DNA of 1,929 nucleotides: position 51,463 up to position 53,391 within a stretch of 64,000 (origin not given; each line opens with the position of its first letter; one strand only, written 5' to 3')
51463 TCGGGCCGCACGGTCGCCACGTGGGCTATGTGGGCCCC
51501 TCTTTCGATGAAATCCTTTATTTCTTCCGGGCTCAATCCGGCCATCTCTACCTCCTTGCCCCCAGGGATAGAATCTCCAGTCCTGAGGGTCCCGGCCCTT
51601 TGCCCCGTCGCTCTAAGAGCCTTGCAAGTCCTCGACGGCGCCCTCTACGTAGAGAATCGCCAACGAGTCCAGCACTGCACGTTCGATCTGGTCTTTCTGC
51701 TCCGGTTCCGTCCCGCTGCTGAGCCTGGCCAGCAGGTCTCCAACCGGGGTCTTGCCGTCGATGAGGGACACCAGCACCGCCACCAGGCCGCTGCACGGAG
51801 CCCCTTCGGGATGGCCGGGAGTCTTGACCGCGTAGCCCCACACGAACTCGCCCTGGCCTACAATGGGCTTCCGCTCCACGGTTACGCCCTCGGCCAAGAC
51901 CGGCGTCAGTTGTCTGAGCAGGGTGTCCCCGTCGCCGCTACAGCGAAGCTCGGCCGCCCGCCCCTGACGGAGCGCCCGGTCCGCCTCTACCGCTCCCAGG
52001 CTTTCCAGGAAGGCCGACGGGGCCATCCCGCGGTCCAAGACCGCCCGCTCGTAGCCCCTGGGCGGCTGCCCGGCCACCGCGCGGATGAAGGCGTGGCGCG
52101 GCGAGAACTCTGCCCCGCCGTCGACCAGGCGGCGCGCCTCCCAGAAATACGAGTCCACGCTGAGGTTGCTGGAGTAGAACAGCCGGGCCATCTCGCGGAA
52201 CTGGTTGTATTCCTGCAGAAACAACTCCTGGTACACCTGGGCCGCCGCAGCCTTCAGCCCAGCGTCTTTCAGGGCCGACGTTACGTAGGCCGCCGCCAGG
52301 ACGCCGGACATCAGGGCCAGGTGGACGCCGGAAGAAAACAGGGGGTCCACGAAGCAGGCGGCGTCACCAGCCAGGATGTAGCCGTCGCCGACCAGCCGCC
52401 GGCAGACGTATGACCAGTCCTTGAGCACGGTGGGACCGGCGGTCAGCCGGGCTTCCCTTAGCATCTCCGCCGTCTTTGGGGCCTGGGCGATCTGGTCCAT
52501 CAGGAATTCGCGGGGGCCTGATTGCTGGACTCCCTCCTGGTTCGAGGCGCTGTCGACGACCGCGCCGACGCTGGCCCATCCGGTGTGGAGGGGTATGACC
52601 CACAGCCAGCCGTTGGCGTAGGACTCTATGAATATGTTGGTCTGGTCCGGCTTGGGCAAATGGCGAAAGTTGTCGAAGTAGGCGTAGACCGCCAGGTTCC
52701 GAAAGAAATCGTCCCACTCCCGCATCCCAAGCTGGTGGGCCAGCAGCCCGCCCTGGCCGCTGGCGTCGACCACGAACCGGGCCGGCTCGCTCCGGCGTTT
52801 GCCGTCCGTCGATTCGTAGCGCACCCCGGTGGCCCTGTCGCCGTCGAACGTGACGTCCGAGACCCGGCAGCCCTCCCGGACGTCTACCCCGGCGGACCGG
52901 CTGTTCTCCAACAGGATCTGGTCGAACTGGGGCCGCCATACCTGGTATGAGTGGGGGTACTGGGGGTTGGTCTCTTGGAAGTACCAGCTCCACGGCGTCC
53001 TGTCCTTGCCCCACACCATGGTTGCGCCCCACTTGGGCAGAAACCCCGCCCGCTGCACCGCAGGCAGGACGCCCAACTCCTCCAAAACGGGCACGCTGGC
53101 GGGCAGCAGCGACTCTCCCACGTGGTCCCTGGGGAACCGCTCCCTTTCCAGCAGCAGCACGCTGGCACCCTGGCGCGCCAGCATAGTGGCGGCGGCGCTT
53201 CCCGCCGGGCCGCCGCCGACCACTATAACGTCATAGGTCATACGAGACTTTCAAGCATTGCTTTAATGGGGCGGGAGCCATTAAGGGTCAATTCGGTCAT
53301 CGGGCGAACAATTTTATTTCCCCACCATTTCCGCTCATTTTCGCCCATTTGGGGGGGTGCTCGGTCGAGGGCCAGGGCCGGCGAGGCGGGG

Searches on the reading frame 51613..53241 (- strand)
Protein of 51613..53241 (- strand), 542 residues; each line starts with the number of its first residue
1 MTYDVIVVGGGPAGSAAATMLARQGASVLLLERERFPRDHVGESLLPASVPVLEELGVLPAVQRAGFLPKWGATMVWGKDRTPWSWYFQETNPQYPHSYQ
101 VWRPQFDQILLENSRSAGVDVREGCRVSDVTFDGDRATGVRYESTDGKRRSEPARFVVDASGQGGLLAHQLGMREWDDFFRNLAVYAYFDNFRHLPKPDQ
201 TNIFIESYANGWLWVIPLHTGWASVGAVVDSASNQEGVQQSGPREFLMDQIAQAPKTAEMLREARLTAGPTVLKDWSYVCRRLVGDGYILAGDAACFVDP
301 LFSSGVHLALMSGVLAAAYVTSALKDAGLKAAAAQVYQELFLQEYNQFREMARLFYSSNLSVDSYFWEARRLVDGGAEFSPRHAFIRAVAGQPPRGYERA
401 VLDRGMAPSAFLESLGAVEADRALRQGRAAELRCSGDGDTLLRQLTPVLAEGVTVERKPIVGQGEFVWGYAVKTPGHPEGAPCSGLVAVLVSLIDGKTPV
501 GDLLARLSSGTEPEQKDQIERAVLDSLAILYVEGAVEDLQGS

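Call 51: search_protein_families(library=padloc, proteins=[window:51613-53241:-], max_evalue=0.01)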
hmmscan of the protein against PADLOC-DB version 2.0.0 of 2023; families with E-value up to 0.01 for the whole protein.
window:51613-53241:- (542 aa): 1 family
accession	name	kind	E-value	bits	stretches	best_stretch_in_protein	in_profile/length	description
PDLC01086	C3a186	-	0.0099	13.2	0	5-37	3-35/384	"C-3?,4? desaturase"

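Call 52: search_protein_families(library=pfam, proteins=[window:51613-53241:-], max_evalue=0.001)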
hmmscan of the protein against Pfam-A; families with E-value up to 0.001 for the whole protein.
window:51613-53241:- (542 aa): 12 families
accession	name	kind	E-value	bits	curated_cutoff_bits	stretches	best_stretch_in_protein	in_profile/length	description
PF04820.20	Trp_halogenase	-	1.7e-44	152.9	21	2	94-374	148-404/458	Tryptophan halogenase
PF01494.25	FAD_binding_3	-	1.2e-25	90.9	22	1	3-325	2-323/349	FAD binding domain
PF12831.13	FAD_oxidored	-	1.1e-17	64.9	27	1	4-168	1-151/416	FAD dependent oxidoreductase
PF01266.30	DAO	-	1e-12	48.7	27.9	1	4-37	1-34/353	FAD dependent oxidoreductase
PF00890.30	FAD_binding_2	-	6.3e-10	39.3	20.4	1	4-35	1-32/414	FAD binding domain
PF07992.20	Pyr_redox_2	-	1.3e-08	35.1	26.1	1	3-35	1-33/291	Pyridine nucleotide-disulphide oxidoreductase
PF13450.12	NAD_binding_8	-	2.6e-06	28.1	21.9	1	7-35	1-29/68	NAD(P)-binding Rossmann-like domain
PF01134.28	GIDA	-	4.5e-06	26.4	22.1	1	4-32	1-29/391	Glucose inhibited division protein A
PF03486.20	HI0933_like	-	1.7e-05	24.8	50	1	4-35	2-33/244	HI0933-like protein Rossmann domain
PF00070.33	Pyr_redox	-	2e-05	25.4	22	0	5-40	2-37/82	Pyridine nucleotide-disulphide oxidoreductase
PF05834.18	Lycopene_cycl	-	0.00033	20.3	23.4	0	4-163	1-141/380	Lycopene cyclase protein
PF01946.23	Thi4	-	0.00065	19.4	26.2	0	2-34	17-50/235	Thi4 family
